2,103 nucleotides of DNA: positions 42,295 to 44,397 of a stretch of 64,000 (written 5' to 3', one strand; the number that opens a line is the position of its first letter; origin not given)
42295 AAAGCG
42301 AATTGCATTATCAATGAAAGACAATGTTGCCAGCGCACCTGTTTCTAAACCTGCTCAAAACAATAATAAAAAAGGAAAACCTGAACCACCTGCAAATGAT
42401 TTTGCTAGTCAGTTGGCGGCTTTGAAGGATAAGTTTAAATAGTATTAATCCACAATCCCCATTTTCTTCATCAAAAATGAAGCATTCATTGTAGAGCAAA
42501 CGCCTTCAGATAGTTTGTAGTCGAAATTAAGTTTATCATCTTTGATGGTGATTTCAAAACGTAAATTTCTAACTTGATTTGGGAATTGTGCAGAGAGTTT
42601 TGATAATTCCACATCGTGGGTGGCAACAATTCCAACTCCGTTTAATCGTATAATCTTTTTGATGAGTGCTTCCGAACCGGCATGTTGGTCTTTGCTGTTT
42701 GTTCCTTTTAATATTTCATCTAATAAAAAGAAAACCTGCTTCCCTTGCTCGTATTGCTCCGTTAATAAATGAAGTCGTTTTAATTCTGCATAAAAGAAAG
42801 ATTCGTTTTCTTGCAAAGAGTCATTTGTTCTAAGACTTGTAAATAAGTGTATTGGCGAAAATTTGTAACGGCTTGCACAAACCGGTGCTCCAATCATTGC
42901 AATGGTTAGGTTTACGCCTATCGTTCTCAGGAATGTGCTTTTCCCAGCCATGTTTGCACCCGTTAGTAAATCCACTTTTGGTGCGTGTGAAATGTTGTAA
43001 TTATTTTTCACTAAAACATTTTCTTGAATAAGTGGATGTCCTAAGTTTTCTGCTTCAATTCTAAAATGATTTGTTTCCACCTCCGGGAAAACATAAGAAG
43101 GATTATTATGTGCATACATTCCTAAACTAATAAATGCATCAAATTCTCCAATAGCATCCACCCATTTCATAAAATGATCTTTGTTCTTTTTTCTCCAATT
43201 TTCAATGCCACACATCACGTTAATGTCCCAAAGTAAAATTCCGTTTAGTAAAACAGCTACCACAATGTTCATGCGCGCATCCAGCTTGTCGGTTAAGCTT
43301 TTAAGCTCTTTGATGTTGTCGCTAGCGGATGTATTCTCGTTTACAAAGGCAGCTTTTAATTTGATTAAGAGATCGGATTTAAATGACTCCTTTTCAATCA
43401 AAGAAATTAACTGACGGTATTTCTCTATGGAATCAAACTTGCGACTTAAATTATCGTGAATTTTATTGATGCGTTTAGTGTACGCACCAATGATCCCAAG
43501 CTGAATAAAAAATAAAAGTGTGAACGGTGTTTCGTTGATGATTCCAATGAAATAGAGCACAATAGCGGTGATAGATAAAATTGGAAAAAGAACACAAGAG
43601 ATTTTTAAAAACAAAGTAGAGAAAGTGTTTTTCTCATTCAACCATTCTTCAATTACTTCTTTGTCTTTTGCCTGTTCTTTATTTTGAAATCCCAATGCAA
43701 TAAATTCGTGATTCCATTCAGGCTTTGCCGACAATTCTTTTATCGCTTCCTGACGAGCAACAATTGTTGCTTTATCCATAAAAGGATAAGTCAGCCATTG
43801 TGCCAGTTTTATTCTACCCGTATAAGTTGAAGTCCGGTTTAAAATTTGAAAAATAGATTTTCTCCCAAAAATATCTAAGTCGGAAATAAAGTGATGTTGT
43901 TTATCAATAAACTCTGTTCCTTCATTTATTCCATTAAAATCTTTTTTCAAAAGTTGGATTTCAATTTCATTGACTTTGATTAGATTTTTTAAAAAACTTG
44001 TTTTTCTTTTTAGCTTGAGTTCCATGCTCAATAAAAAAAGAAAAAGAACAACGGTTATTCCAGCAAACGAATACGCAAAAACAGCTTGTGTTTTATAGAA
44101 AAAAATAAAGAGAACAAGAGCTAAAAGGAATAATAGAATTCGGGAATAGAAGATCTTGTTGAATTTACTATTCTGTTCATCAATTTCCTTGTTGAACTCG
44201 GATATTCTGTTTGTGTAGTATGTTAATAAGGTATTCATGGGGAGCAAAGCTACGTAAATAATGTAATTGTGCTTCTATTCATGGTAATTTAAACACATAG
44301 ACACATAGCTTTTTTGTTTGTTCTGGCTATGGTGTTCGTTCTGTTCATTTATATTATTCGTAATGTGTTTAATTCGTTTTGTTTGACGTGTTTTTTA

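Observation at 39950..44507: Two copies of an approximately 200-bp MITE-like element bracket the tex / mutS-family gene pair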

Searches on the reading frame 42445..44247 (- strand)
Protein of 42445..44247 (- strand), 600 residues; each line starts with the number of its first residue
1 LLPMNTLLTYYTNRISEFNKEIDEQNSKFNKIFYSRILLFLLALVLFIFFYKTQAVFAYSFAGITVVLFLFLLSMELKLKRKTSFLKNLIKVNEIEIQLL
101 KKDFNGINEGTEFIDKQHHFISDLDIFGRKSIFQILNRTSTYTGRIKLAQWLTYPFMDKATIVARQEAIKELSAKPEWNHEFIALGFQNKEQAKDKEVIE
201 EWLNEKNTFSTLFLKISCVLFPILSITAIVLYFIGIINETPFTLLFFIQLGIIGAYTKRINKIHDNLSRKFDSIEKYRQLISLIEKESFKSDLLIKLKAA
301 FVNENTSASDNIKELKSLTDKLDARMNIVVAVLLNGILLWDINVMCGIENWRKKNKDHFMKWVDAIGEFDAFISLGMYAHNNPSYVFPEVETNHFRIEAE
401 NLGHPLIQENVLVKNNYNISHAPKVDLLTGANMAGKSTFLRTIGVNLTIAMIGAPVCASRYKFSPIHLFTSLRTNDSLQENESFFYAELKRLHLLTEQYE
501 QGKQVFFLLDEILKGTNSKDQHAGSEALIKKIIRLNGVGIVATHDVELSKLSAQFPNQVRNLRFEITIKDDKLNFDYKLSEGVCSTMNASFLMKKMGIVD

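Call 9: find_encoding_contigs(protein=window:42445-44247:-, flank=6000, max_places=10)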
Protein window:42445-44247:- (600 aa): no gene with exactly this product is on record in the collection.

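Call 29: find_related_loci(query=window:42445-44238:-, collection=metagenome_contigs, flank=4000)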
Query window:42445-44238:- (597 aa) in metagenome_contigs; peptide patterns used: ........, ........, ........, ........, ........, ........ (x = any residue, [..] = any of these).
121 stretches matched a pattern; 12 encode a relative of the query (tblastn E <= 1e-3); 11 distinct loci.
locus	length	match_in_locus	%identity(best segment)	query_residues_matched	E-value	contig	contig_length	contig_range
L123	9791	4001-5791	92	1-597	0e+0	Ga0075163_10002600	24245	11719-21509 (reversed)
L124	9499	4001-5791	86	1-597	0e+0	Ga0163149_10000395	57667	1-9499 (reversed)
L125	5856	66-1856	85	1-597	0e+0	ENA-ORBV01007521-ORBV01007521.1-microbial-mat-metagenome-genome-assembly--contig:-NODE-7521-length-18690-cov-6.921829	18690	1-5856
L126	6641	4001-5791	71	1-597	0e+0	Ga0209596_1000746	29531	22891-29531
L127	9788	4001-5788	63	1-596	0e+0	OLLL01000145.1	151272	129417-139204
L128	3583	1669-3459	61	1-597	0e+0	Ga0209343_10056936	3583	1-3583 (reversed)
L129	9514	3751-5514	58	7-594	0e+0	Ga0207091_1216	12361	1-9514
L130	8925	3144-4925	57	3-596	0e+0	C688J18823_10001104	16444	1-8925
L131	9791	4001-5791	92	1-597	0e+0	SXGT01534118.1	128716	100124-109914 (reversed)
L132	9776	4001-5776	48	7-596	2e-175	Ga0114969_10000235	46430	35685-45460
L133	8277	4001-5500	37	98-596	4e-108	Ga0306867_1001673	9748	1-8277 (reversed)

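Call 68: find_homologous_proteins(query=window:42445-44238:-, max_evalue=1e-30)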
Query window:42445-44238:- (597 aa): 5465 proteins with E <= 1e-30 among 8000 candidates; the best 120 are listed.
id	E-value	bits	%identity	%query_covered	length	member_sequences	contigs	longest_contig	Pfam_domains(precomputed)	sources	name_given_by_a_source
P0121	0.0e+0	1259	95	100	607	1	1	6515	PF05192.24,PF00488.28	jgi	-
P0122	0.0e+0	1255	95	100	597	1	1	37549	PF05192.24,PF00488.28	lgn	-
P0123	0.0e+0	1247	94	100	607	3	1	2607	PF05192.24,PF00488.28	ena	-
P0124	0.0e+0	1241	94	100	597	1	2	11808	PF05192.24,PF00488.28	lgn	-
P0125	0.0e+0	1240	94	100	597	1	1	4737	PF05192.24,PF00488.28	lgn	-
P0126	0.0e+0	1238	94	100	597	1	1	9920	PF05192.24,PF00488.28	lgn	-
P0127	0.0e+0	1236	93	100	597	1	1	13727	PF05192.24,PF00488.28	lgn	-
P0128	0.0e+0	1235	93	100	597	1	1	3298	PF05192.24,PF00488.28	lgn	-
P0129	0.0e+0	1224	93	100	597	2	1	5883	PF05192.24,PF00488.28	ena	-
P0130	0.0e+0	1223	92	100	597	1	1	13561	PF05192.24,PF00488.28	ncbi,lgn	-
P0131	0.0e+0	1223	92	100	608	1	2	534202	PF05192.24,PF00488.28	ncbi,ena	-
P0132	0.0e+0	1222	92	100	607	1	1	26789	PF05192.24,PF00488.28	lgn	-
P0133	0.0e+0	1218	92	100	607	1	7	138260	PF05192.24,PF00488.28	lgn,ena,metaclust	metaclust:\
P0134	0.0e+0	1218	92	100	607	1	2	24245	PF05192.24,PF00488.28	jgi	-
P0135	0.0e+0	1215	92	100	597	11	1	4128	PF05192.24,PF00488.28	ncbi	-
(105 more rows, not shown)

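Call 69: find_encoding_contigs(protein=P0122, flank=6000, max_places=3)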
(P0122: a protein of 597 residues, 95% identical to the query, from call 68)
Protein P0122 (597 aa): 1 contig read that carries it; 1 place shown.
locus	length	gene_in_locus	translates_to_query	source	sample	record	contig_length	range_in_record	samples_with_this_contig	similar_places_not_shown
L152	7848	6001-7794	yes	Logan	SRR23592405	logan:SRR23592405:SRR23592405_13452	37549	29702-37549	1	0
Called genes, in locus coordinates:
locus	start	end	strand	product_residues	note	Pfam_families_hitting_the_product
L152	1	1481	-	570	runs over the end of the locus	PF07244:POTRA (faint)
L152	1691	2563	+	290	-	-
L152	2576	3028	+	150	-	-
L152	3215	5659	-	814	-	PF01588:tRNA_bind, PF03483:B3_4, PF03484:B5, PF17759:tRNA_synthFbeta, PF03147:FDX-ACB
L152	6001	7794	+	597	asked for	PF05192:MutS_III, PF00488:MutS_V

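Call 70: find_encoding_contigs(protein=P0124, flank=6000, max_places=3)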
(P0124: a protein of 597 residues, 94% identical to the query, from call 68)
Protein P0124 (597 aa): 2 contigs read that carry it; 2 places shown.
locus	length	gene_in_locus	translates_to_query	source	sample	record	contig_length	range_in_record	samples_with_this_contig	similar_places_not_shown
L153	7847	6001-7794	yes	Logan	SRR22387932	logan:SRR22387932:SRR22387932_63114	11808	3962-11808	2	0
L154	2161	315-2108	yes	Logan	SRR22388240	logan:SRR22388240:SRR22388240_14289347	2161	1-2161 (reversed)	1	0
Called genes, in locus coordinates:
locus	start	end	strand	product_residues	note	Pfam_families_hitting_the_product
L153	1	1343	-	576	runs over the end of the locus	PF07244:POTRA (faint)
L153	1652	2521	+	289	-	-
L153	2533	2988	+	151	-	-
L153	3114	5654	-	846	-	PF01588:tRNA_bind, PF03483:B3_4, PF03484:B5, PF17759:tRNA_synthFbeta, PF03147:FDX-ACB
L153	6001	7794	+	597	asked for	PF05192:MutS_III, PF00488:MutS_V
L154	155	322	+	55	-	-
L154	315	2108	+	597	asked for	PF05192:MutS_III, PF00488:MutS_V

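Call 71: find_encoding_contigs(protein=P0127, flank=6000, max_places=3)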
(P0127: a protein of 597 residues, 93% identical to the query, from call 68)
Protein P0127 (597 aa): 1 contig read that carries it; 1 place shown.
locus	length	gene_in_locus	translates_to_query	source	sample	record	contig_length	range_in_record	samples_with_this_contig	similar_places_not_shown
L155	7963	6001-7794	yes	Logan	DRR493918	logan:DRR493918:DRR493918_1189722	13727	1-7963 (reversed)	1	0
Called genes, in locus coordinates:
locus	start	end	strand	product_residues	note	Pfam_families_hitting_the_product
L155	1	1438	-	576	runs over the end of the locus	PF07244:POTRA (faint), PF01103:Omp85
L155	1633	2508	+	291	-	-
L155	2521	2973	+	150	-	-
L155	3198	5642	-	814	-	PF01588:tRNA_bind, PF03483:B3_4, PF03484:B5, PF17759:tRNA_synthFbeta, PF03147:FDX-ACB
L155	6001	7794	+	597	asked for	PF05192:MutS_III, PF00488:MutS_V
